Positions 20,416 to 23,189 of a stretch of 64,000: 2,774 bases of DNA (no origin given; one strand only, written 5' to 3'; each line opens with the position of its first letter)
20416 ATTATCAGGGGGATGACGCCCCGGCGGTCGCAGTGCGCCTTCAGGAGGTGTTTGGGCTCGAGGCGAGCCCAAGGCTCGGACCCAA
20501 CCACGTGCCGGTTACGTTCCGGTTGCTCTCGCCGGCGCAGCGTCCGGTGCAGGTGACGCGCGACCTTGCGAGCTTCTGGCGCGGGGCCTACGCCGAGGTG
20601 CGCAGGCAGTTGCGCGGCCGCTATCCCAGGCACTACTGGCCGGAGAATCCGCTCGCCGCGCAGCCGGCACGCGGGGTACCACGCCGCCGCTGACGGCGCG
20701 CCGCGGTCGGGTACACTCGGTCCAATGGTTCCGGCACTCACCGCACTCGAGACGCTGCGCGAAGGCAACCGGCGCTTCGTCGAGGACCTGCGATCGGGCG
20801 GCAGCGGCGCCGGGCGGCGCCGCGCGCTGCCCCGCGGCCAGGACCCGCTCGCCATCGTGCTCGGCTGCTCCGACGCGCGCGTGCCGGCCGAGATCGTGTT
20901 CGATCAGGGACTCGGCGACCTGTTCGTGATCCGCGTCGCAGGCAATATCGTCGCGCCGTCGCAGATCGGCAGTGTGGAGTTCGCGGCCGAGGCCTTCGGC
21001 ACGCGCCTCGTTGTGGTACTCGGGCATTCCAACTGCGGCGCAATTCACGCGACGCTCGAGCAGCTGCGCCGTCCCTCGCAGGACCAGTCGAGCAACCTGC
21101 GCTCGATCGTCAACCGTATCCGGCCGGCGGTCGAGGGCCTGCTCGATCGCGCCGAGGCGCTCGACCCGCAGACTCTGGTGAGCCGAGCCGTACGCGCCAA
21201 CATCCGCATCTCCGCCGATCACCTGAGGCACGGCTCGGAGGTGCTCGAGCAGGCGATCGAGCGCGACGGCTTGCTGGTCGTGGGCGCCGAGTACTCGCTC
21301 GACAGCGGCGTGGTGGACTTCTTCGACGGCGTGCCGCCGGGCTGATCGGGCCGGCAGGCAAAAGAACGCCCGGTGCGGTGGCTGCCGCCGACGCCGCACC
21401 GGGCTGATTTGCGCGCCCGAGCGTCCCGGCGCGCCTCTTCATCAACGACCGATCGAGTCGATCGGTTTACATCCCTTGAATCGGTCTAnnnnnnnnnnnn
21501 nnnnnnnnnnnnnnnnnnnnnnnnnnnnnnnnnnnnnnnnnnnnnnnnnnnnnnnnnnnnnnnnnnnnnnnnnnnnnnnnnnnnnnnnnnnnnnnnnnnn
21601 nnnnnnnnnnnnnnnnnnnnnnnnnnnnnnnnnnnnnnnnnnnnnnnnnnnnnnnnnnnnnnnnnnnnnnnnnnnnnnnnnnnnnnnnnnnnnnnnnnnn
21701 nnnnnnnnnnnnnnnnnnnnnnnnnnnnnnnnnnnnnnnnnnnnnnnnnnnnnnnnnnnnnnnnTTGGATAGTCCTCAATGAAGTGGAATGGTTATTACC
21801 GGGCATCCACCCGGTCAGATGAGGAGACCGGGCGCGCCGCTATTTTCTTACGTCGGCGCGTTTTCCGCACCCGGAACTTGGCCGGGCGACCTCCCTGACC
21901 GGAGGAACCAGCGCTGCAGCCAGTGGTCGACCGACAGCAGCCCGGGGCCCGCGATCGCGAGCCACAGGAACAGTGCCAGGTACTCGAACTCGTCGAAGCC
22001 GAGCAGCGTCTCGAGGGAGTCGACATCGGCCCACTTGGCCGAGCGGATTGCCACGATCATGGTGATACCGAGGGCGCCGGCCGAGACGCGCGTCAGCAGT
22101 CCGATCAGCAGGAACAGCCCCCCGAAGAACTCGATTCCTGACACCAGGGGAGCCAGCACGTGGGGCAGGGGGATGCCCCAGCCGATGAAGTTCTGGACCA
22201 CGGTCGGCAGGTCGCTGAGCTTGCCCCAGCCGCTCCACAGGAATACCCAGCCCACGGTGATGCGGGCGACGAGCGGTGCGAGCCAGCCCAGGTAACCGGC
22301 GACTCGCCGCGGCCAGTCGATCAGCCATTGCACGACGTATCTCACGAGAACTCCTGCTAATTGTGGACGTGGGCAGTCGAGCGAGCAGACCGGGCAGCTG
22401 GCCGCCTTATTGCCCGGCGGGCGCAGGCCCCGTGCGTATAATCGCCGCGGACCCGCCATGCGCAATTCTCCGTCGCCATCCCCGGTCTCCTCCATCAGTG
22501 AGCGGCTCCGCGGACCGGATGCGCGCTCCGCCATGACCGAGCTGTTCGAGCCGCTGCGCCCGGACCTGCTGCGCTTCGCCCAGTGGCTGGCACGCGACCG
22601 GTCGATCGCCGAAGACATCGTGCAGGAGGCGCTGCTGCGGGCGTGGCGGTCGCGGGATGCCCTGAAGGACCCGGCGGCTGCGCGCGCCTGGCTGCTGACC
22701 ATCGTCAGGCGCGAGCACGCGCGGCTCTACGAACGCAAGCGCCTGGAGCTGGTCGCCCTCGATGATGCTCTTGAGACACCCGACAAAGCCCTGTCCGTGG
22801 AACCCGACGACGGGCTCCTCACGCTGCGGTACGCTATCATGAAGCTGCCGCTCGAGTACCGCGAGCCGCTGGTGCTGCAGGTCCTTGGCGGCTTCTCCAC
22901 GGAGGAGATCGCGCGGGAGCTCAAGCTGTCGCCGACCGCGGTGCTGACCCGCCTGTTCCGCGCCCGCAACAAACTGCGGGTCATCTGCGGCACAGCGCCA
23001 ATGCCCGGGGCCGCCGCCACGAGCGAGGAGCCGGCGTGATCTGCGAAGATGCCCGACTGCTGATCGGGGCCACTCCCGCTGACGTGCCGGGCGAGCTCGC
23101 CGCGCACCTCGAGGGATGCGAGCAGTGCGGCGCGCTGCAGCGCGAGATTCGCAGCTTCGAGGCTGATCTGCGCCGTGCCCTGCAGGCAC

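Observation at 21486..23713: Bufferin-like RiPP metallophore module: 6-Cys NxCKG-repeat secreted peptide, DoxX and divergent ECF sigma/anti-sigma, but no maturase alongside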

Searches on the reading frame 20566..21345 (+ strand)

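Call 3: search_protein_families(library=ncbifam, proteins=[window:20566-21345:+], max_evalue=1)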
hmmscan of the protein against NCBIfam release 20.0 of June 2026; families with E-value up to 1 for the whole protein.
window:20566-21345:+ (259 aa): 2 families
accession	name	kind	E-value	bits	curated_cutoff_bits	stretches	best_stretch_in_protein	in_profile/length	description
NF011765.0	PRK15219.1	subfamily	4.1e-41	141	221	1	60-253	56-244/245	carbonic anhydrase family protein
NF007756.0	PRK10437.1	equivalog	7e-11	42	251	1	61-166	4-110/220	carbonate dehydratase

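Call 4: search_protein_families(library=pfam, proteins=[window:20566-21345:+], max_evalue=1)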
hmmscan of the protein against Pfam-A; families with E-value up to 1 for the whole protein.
window:20566-21345:+ (259 aa): 2 families
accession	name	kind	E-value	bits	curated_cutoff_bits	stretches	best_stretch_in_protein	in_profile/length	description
PF00484.24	Pro_CA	-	2.6e-38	132.2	25.7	1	96-250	1-156/156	Carbonic anhydrase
PF20393.3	Pro_CA_2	-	0.16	12.6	30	1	136-166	59-89/125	Putative carbonic anhydrase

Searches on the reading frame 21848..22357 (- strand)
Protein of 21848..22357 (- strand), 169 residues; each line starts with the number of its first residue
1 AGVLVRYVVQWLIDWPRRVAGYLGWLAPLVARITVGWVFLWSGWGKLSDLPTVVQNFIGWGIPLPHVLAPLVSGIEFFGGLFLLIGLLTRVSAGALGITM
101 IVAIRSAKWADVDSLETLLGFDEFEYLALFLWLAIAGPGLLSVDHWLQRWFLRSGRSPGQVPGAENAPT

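Call 3: search_protein_families(library=ncbifam, proteins=[window:21848-22357:-], max_evalue=1)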
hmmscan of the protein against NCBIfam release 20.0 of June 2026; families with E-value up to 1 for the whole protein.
window:21848-22357:- (169 aa): 3 families
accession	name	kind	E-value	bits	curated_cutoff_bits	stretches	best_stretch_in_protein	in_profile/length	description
NF050144.1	matur_HvfX_fam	equivalog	3e-18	66.5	80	2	25-110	1-90/165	HvfX family Cu-binding RiPP maturation protein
NF041179.1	TQO_large_DoxD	equivalog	0.0018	18.3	300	1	71-110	85-123/181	thiosulfate:quinone oxidoreductase large subunit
NF045576.1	BT_3928_fam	equivalog_domain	0.0025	17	250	1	30-102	4-84/358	BT_3928 family protein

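Call 4: search_protein_families(library=pfam, proteins=[window:21848-22357:-], max_evalue=1)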
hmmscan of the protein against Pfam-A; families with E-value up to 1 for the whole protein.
window:21848-22357:- (169 aa): 4 families
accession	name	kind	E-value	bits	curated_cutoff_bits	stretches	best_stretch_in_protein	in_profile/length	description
PF07681.17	DoxX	-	2.9e-20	73.1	23.6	1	28-107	2-83/85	DoxX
PF07291.16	MauE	-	9.3e-07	29.6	27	1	28-102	5-82/128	Methylamine utilisation protein MauE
PF04173.18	DoxD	-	0.00015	22.2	22.7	1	71-149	70-146/167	TQO small subunit DoxD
PF13564.11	DoxX_2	-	0.0026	18.3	26.3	1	35-106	6-80/103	DoxX-like family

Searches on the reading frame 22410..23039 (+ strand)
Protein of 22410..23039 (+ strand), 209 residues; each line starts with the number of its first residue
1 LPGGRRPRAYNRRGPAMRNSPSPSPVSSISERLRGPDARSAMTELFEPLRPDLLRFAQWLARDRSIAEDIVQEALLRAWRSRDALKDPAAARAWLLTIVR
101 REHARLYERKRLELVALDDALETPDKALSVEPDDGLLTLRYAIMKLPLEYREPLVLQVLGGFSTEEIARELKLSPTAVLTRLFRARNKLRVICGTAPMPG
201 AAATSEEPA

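Call 3: search_protein_families(library=ncbifam, proteins=[window:22410-23039:+], max_evalue=1)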
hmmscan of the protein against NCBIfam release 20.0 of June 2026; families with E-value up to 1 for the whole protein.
window:22410-23039:+ (209 aa): 88 families (the best 25 are shown)
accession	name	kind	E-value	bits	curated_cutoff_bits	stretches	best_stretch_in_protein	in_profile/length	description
NF009170.0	PRK12517.1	subfamily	1.2e-52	178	197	1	44-190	27-173/188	RNA polymerase sigma factor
NF058625.1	sigma_PG0214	equivalog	1.5e-24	86.6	130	1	44-190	8-158/170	GFO_1088 family ECF-type sigma factor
TIGR02983.1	SigE-fam_strep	subfamily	1.1e-23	83.9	141.55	1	38-191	4-156/162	SigE family RNA polymerase sigma factor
NF007227.0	PRK09645.1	subfamily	4.3e-22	78.8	202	1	39-191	12-168/177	sigma-70 family RNA polymerase sigma factor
TIGR02985.1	Sig70_bacteroi1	subfamily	1.4e-21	77.4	126.4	1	42-190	3-159/162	RNA polymerase sigma-70 factor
NF009164.0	PRK12511.1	equivalog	3.6e-21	75.5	185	1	52-193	16-159/182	RNA polymerase sigma factor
NF009198.0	PRK12546.1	equivalog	3.3e-19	69.3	270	1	38-190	6-158/188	RNA polymerase sigma factor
NF009185.0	PRK12533.1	equivalog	8.4e-19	68.1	248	1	56-203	45-203/231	RNA polymerase sigma factor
NF008888.0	PRK11922.1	equivalog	1.8e-18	67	204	1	39-190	29-193/231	RNA polymerase sigma factor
NF004113.0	PRK05602.1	equivalog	1.9e-18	66.8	208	1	38-191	43-199/211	RNA polymerase sigma factor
TIGR02943.1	Sig70_famx1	hypoth_equivalog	4.4e-18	65.8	162.2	2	45-119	7-83/188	RNA polymerase sigma-70 factor, TIGR02943 family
TIGR02937.1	sigma70-ECF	superfamily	4.7e-18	65.4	42.9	1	41-191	2-163/165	sigma-70 family RNA polymerase sigma factor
NF007225.0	PRK09643.1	equivalog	7.9e-18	64.9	190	1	39-191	26-180/204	RNA polymerase sigma factor SigM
TIGR02959.1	SigZ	equivalog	1.6e-17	63.9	168.65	1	53-191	8-146/170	RNA polymerase sigma factor SigZ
NF009168.0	PRK12515.1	subfamily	3.9e-17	62.4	236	1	38-190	20-176/189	RNA polymerase sigma factor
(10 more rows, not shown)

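Call 4: search_protein_families(library=pfam, proteins=[window:22410-23039:+], max_evalue=1)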
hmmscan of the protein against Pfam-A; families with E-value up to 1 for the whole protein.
window:22410-23039:+ (209 aa): 9 families
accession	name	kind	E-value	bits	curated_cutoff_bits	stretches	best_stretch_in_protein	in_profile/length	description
PF04542.20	Sigma70_r2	-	1.1e-13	51.2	24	1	45-111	1-69/71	Sigma-70 region 2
PF08281.18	Sigma70_r4_2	-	2.2e-13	50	25.7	1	138-189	3-54/54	Sigma-70, region 4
PF07638.17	Sigma70_ECF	-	3.6e-05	24.2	21.1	1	108-190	102-180/185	ECF sigma factor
PF22029.2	PhyR_sigma2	-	8.4e-05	23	27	1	51-98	6-53/55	Sigma2 domain of PhyR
PF00196.25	GerE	-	0.0008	19.4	23.5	1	151-191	6-47/57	Bacterial regulatory proteins, luxR family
PF04545.22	Sigma70_r4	-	0.001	19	24.1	1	142-190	1-49/50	Sigma-70, region 4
PF13404.12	HTH_AsnC-type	-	0.0037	17.5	27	1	163-182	19-38/42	AsnC-type helix-turn-helix domain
PF13412.12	HTH_24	-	0.022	14.8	21.9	1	163-184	19-40/48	Winged helix-turn-helix DNA-binding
PF23841.1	Phage_tail_terminator_2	-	0.068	13.6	27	1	36-111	14-92/161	Phage tail termination protein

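Call 65: search_solved_structures(query=window:22458-23039:+, max_evalue=0.00001)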
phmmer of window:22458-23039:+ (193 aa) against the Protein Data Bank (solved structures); distinct sequences matched with E-value up to 0.00001: 10.
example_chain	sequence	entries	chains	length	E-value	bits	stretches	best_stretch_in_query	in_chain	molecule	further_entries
6dv9_F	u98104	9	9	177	1e-13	54.9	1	25-175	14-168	ECF RNA polymerase sigma factor SigL | RNA polymerase sigma factor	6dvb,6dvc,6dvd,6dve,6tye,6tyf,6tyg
5uxx_A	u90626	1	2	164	6.4e-12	49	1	34-176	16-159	RNA polymerase sigma factor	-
7qh5_A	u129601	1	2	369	5.9e-09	39.3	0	21-84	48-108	RNA polymerase sigma factor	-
6jcy_F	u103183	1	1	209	2.1e-08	37.5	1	32-178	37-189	ECF RNA polymerase sigma factor SigH,ECF RNA polymerase sigma factor SigE,ECF RNA polymera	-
9m9d_F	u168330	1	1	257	1.9e-07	34.4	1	34-190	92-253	ECF RNA polymerase sigma factor SigE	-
9m9e_F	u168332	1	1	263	2e-07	34.4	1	34-190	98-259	ECF RNA polymerase sigma factor SigE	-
9m98_F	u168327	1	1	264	2e-07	34.3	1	34-189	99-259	ECF RNA polymerase sigma factor SigE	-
6in7_B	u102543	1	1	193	5e-07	33.1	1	36-173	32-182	RNA polymerase sigma-H factor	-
8z6g_B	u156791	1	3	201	5.5e-07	32.9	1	37-173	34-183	RNA polymerase sigma factor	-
5zx2_F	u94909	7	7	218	8.4e-07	32.3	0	32-178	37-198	ECF RNA polymerase sigma factor SigH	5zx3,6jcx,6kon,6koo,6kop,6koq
